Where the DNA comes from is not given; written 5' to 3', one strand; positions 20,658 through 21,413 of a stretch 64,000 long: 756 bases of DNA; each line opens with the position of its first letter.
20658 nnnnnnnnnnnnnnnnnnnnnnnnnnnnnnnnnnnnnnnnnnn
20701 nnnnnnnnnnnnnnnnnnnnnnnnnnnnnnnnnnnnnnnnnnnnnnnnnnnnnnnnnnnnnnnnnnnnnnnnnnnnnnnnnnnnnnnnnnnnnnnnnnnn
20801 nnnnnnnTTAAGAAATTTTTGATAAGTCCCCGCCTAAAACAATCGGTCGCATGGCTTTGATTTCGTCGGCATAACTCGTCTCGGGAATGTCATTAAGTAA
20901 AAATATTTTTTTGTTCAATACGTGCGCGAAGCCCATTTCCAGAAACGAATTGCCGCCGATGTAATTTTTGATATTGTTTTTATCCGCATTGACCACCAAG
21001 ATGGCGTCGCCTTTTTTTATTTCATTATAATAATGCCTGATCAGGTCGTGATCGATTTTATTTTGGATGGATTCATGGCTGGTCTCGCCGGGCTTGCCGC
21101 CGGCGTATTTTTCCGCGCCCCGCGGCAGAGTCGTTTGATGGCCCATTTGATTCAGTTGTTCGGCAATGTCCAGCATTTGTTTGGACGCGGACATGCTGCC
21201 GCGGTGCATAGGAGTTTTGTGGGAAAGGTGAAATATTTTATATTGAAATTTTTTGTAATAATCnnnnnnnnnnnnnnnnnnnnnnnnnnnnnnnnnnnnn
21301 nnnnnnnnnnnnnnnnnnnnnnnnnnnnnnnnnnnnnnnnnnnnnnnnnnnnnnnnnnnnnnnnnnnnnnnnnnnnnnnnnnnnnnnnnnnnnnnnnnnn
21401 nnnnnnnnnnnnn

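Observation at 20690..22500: AT-rich three-gene cassette bracketed by ~100-bp direct repeats that each contain a terminator hairpin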

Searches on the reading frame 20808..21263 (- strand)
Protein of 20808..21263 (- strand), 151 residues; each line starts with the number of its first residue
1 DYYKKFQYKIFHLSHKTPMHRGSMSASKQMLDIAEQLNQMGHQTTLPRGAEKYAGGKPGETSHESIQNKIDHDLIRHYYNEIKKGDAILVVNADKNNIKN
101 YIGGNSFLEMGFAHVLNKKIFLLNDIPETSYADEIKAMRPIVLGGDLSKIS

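Call 13: search_protein_families(library=pfam, proteins=[window:20808-21209:-], max_evalue=1)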
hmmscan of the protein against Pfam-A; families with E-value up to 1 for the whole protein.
window:20808-21209:- (133 aa): 2 families
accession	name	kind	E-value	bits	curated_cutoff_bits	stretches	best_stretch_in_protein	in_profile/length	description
PF03952.21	Enolase_N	-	0.012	16.3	35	1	31-95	51-114/131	Enolase, N-terminal domain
PF05014.21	Nuc_deoxyrib_tr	-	0.058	14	28.8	1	9-107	14-98/117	Nucleoside 2-deoxyribosyltransferase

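Call 14: search_protein_families(library=padloc, proteins=[window:20808-21209:-], max_evalue=1)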
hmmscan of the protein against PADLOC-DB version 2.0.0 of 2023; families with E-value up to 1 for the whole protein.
window:20808-21209:- (133 aa): 1 family
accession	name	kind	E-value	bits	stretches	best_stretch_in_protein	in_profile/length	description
PDLC02058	Cas10d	-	0.003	14.5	1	14-128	122-231/441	-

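Call 15: find_encoding_contigs(protein=window:20808-21209:-, flank=10000, max_places=10)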
Protein window:20808-21209:- (133 aa): 8 contigs read that carry it; 2 places shown.
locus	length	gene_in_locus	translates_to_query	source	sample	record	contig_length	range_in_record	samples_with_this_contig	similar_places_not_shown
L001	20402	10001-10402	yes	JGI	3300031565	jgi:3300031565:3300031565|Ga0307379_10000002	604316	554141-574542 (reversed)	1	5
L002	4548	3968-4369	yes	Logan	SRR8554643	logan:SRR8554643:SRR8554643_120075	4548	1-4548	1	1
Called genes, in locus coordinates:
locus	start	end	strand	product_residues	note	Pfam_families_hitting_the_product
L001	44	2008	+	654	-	PF00071:Ras (faint), PF01926:MMR_HSR1, PF02421:FeoB_N, PF01926:MMR_HSR1, PF02421:FeoB_N (weak), PF00009:GTP_EFTU, PF14714:KH_dom-like, PF01195:Pept_tRNA_hydro, +4 more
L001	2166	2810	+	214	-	-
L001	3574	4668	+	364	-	PF02481:DNA_processg_A, PF17782:WHD_DprA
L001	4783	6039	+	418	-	PF08245:Mur_ligase_M, PF02875:Mur_ligase_C, PF27239:FOL3_C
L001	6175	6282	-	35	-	-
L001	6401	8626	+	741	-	PF01751:Toprim, PF01131:Topoisom_bac, PF01396:Zn_ribbon_Top1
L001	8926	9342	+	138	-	-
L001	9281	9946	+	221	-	-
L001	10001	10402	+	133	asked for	-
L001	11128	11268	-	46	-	-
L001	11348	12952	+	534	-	PF13328:HD_4, PF04607:RelA_SpoT, PF02824:TGS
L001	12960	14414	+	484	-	PF13328:HD_4, PF01966:HD, PF04607:RelA_SpoT, PF02824:TGS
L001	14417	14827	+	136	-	-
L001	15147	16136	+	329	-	PF01145:Band_7 (weak)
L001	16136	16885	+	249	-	-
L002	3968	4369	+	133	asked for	-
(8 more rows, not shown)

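Call 16: search_protein_families(library=ncbifam, proteins=[window:20808-21263:-], max_evalue=1)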
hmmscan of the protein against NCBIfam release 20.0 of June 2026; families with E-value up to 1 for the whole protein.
window:20808-21263:- (151 aa): 0 families

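Call 17: search_protein_families(library=phrogs, proteins=[window:20808-21263:-], max_evalue=1)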
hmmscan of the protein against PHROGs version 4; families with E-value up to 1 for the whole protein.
window:20808-21263:- (151 aa): 1 family
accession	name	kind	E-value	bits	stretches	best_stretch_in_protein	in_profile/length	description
phrog_5357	-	tail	0.27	12.2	1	10-28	4-22/73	tail length tape measure protein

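Call 18: find_homologous_proteins(query=window:20808-21263:-)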
Query window:20808-21263:- (151 aa): 3464 proteins with E <= 0.001 among 3494 candidates; the best 120 are listed.
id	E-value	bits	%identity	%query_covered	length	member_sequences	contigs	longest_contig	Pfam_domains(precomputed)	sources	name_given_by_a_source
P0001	1.3e-81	290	100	88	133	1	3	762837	-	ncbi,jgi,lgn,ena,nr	ncbi:MAG TPA: hypothetical protein VMX18_04775 [Candidatus Bipolaricaulota bacterium]|nr:hypothetica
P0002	1.4e-48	183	67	85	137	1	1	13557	-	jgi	-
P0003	6.1e-48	181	66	85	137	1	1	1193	-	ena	-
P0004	4.1e-47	178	66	84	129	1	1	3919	-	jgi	-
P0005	4.3e-47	178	66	86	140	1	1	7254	-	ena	-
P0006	8.8e-47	177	65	86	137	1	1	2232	-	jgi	-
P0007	1.5e-46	176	66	86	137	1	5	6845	-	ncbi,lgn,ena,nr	ncbi:hypothetical protein KAI56_03605 [Candidatus Parcubacteria bacterium]|nr:hypothetical protein [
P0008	2.0e-46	176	65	86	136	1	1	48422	-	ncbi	-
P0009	2.2e-46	176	65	86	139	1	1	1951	-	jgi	-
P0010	2.6e-46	175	66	86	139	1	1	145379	-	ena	-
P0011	4.2e-46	175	60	85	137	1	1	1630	-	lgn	-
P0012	4.4e-46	175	65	85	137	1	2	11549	-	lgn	-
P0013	4.7e-46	174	64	84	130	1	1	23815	-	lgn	-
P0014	5.8e-46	174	62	85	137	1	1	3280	-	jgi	-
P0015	5.8e-46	174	63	85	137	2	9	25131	-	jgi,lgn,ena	-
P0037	2.7e-44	169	65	85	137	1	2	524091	-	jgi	jgi:nucleoside 2-deoxyribosyltransferase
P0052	1.8e-43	166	65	83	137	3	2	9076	PF05014.22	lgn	-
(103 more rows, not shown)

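Call 34: search_solved_structures(query=A2, max_evalue=1)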
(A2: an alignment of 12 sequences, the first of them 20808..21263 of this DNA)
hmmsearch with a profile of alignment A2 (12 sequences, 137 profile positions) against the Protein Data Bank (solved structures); distinct sequences matched with E-value up to 1: 9.
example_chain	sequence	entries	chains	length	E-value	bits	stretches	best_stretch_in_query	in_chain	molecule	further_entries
5y28_A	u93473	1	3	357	0.066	16.6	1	50-95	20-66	Periplasmic serine endoprotease DegP-like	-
5y2d_A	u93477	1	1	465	0.1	16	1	51-95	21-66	Periplasmic serine endoprotease DegP-like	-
8ia3_A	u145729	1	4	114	0.22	14.9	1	41-85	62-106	Upstream stimulatory factor 2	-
4lct_A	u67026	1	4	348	0.4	14.1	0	11-64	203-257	COP9 signalosome complex subunit 1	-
5f33_A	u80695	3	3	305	0.55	13.6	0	48-81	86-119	Quinolinate synthase A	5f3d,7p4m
4p3x_A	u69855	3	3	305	0.91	12.9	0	48-81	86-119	Quinolinate synthase A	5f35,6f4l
5lqm_A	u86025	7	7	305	0.92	12.9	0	48-81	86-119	Quinolinate synthase A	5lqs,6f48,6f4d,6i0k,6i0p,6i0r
6g74_A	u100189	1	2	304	0.92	12.9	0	48-81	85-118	Quinolinate synthase A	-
7p4q_A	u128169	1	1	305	0.99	12.8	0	47-81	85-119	Quinolinate synthase A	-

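Call 35: search_protein_families(library=pfam, alignment_id=A2, max_evalue=0.1)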
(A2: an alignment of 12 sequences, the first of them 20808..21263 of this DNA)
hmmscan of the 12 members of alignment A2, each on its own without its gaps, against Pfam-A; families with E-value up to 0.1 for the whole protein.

A. member 1, window:20808-21263:- (151 aa): 3 families
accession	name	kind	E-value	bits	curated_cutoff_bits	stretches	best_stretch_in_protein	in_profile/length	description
PF03952.21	Enolase_N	-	0.015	15.9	35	1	50-113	52-114/131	Enolase, N-terminal domain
PF24207.1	DUF7430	-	0.034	14.6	27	1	9-30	3-24/73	Family of unknown function (DUF7430)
PF05014.21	Nuc_deoxyrib_tr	-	0.08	13.5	28.8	0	27-125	14-98/117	Nucleoside 2-deoxyribosyltransferase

B. families by the number of members that match (of 12 scanned): 10 families
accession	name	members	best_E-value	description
PF05014.21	Nuc_deoxyrib_tr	10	0.00016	Nucleoside 2-deoxyribosyltransferase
PF01866.22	Diphthamide_syn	2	0.0064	Putative diphthamide synthesis protein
PF20299.4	NARF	1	0.0047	Nucleotidyltransferase-Associated Rossmannoid Fold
PF03952.21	Enolase_N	1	0.015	Enolase, N-terminal domain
PF24207.1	DUF7430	1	0.034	Family of unknown function (DUF7430)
PF03698.18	UPF0180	1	0.058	Uncharacterised protein family (UPF0180)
PF09466.15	Yqai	1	0.064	Hypothetical protein Yqai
PF03358.20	FMN_red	1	0.064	NADPH-dependent FMN reductase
PF18809.6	PBECR1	1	0.071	phage-Barnase-EndoU-ColicinE5/D-RelE like nuclease1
PF02302.22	PTS_IIB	1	0.075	PTS system, Lactose/Cellobiose specific IIB subunit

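Call 49: find_encoding_contigs(protein=P0002, flank=4000, max_places=3)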
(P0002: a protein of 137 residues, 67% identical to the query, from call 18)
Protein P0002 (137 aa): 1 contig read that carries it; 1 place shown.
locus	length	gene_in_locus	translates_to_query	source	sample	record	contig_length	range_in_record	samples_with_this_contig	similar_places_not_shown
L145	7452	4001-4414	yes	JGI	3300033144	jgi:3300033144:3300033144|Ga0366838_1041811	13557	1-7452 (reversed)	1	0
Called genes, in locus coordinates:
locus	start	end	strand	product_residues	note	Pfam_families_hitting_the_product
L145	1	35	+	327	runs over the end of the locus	PF02674:Colicin_V, PF00188:CAP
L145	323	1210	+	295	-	PF06550:SPP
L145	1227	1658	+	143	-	-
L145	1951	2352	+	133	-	PF03449:GreA_GreB_N, PF01272:GreA_GreB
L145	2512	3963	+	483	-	PF01336:tRNA_anti-codon, PF00152:tRNA-synt_2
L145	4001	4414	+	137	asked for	-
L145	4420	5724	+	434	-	PF02403:Seryl_tRNA_N, PF00587:tRNA-synt_2b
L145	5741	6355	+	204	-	-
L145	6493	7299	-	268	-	-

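Call 52: find_encoding_contigs(protein=P0037, flank=4000, max_places=2)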
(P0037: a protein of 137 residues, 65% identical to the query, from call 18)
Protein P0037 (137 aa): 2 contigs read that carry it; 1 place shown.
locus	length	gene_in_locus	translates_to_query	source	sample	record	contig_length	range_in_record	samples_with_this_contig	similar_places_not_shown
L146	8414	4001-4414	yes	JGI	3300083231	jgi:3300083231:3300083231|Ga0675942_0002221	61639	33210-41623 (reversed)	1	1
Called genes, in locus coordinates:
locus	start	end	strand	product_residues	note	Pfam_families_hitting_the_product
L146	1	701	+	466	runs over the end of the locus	PF00772:DnaB, PF03796:DnaB_C, PF13481:AAA_25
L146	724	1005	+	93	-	PF02575:YbaB_DNA_bd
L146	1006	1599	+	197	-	PF00633:HHH (weak), PF21176:RecR_HhH, PF02132:RecR_ZnF (weak), PF01751:Toprim, PF13662:Toprim_4, PF21175:RecR_C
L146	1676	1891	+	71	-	-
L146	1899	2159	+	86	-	PF15738:YafQ_toxin (weak)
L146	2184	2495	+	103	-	-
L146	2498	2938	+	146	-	PF00293:NUDIX, PF22327:Nudt16-like (weak), PF14815:NUDIX_4 (weak)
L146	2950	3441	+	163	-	PF24694:LNS2_PITM1-3 (weak)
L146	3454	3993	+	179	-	PF00300:His_Phos_1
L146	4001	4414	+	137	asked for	-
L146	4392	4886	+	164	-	PF20720:nSTAND3 (weak), PF13173:AAA_14, PF13671:AAA_33, PF00004:AAA (faint), PF02224:Cytidylate_kin (faint), PF13207:AAA_17 (weak), PF13238:AAA_18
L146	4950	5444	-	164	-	-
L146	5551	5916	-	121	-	PF00829:Ribosomal_L21p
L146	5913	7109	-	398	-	PF00155:Aminotran_1_2, PF01212:Beta_elim_lyase (weak), PF01041:DegT_DnrJ_EryC1 (weak), PF01053:Cys_Met_Meta_PP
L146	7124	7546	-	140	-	PF02643:DUF192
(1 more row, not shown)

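Call 53: find_encoding_contigs(protein=P0010, flank=4000, max_places=2)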
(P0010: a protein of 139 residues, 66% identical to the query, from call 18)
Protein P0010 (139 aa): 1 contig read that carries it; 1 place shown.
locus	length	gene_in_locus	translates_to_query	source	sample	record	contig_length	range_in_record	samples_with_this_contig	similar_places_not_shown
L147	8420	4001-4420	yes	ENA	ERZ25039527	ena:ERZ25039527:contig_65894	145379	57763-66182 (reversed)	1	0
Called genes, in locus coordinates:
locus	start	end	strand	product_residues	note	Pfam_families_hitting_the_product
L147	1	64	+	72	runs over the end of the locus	PF00204:DNA_gyraseB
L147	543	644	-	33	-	-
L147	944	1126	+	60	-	PF00986:DNA_gyraseB_C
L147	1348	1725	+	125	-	-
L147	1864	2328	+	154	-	PF06271:RDD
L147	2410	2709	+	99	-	-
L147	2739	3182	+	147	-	PF00293:NUDIX, PF14815:NUDIX_4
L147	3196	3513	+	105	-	PF03819:MazG (weak)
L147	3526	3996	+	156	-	PF00583:Acetyltransf_1, PF13673:Acetyltransf_10, PF13508:Acetyltransf_7, PF14542:Acetyltransf_CG (faint)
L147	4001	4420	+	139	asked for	-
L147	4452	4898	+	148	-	PF05014:Nuc_deoxyrib_tr, PF15891:Nuc_deoxyri_tr2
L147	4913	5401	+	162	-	PF00583:Acetyltransf_1, PF13673:Acetyltransf_10, PF13508:Acetyltransf_7, PF08445:FR47 (weak)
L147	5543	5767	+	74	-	-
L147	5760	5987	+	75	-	PF07927:HicA_toxin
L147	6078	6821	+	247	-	PF03575:Peptidase_S51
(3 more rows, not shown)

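Call 56: predict_structure(alignment_id=A4)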
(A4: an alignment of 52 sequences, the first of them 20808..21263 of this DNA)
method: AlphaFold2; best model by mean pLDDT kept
length: 151 residues; sequences in the alignment: 52
mean_pLDDT: 81.1   pTM: 0.78
mean pLDDT of the five models: 81.1, 79.5, 79.5, 78.1, 77.1
residues with pLDDT >= 90: 73; 70-90: 50; 50-70: 9; < 50: 19
segments of 3 or more residues with pLDDT < 50: 1-8, 12-22
pLDDT, mean of each block of 10 residues (from residue 1): 39 39 69 92 84 74 77 88 92 88 91 96 95 97 94 82
secondary structure, 60 per line:
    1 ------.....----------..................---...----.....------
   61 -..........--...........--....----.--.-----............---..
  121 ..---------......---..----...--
elements in order: E7-11 H22-39 E43-45 H50-54 H62-71 H74-84 E87-90 H104-115 E119-122 H132-137

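Call 61: fold_search(model_id=the predicted structure, library=pdb)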
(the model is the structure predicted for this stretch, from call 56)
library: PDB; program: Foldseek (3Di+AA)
matches with E <= 10: 923; with E <= 0.001: 2
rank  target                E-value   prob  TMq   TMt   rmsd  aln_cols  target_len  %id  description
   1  9emx_B                5.8e-04  1.00  0.53  0.52   6.1       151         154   17  Nucleoside 2'deoxyribosyltransferase from Chroococcidiopsis thermalis PCC 7203 Double Mutant Y7F A9S bound to Cordycep (released 2025-05-07)
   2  8pqr_A                8.6e-04  1.00  0.48  0.47   5.2       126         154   19  Nucleoside 2'deoxyribosyltransferase from Chroococcidiopsis thermalis PCC 7203 WT bound to DAD_Immucillin-H (released 2024-02-21)
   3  8pqs_B                1.6e-03  1.00  0.47  0.47   5.1       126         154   18  Nucleoside 2'deoxyribosyltransferase from Chroococcidiopsis thermalis PCC 7203 E88A Mutant (released 2024-02-21)
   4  8pqr_D                1.7e-03  1.00  0.51  0.50   5.5       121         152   18  Nucleoside 2'deoxyribosyltransferase from Chroococcidiopsis thermalis PCC 7203 WT bound to DAD_Immucillin-H (released 2024-02-21)
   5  8pqs_A                1.9e-03  1.00  0.48  0.48   5.2       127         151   18  Nucleoside 2'deoxyribosyltransferase from Chroococcidiopsis thermalis PCC 7203 E88A Mutant (released 2024-02-21)
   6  2a0k_A                3.3e-03  1.00  0.43  0.42   5.9       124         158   16  Crystal structure of Nucleoside 2-deoxyribosyltransferase from Trypanosoma brucei at 1.8 A resolution (released 2005-07-26)
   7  8pqt_B                3.5e-03  1.00  0.49  0.51   5.7       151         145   18  Nucleoside 2'deoxyribosyltransferase from Chroococcidiopsis thermalis PCC 7203 WT bound to Bis-Tris (released 2024-02-21)
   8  8qc0_A                3.8e-03  1.00  0.49  0.50   5.1       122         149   17  Nucleoside 2'deoxyribosyltransferase from Chroococcidiopsis thermalis PCC 7203 WT ribosylated (released 2024-02-21)
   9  8rh3_D                4.3e-03  1.00  0.47  0.49   4.6       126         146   17  Nucleoside 2'deoxyribosyltransferase from Chroococcidiopsis thermalis PCC 7203 WT bound to Gemcitabine (released 2024-02-21)
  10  4jen_B                4.3e-03  1.00  0.49  0.59   4.8       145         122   14  Structure of Clostridium botulinum CMP N-glycosidase, BcmB (released 2013-09-11)
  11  4jen_C                4.9e-03  1.00  0.52  0.68   3.0       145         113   14  Structure of Clostridium botulinum CMP N-glycosidase, BcmB (released 2013-09-11)
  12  4jen_A                4.9e-03  1.00  0.51  0.63   4.2       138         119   14  Structure of Clostridium botulinum CMP N-glycosidase, BcmB (released 2013-09-11)
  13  8pqq_D                4.9e-03  1.00  0.47  0.47   4.8       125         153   17  Nucleoside 2'deoxyribosyltransferase from Chroococcidiopsis thermalis PCC 7203 E88Q Mutant bound to Clofarabine (released 2024-02-21)
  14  9emx_C                5.2e-03  1.00  0.48  0.47   5.5       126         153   17  Nucleoside 2'deoxyribosyltransferase from Chroococcidiopsis thermalis PCC 7203 Double Mutant Y7F A9S bound to Cordycep (released 2025-05-07)
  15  9i6e_B                5.9e-03  1.00  0.45  0.50   5.3       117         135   12  Crystal structure of DNPH1 bound by compound 5. (released 2025-11-12)
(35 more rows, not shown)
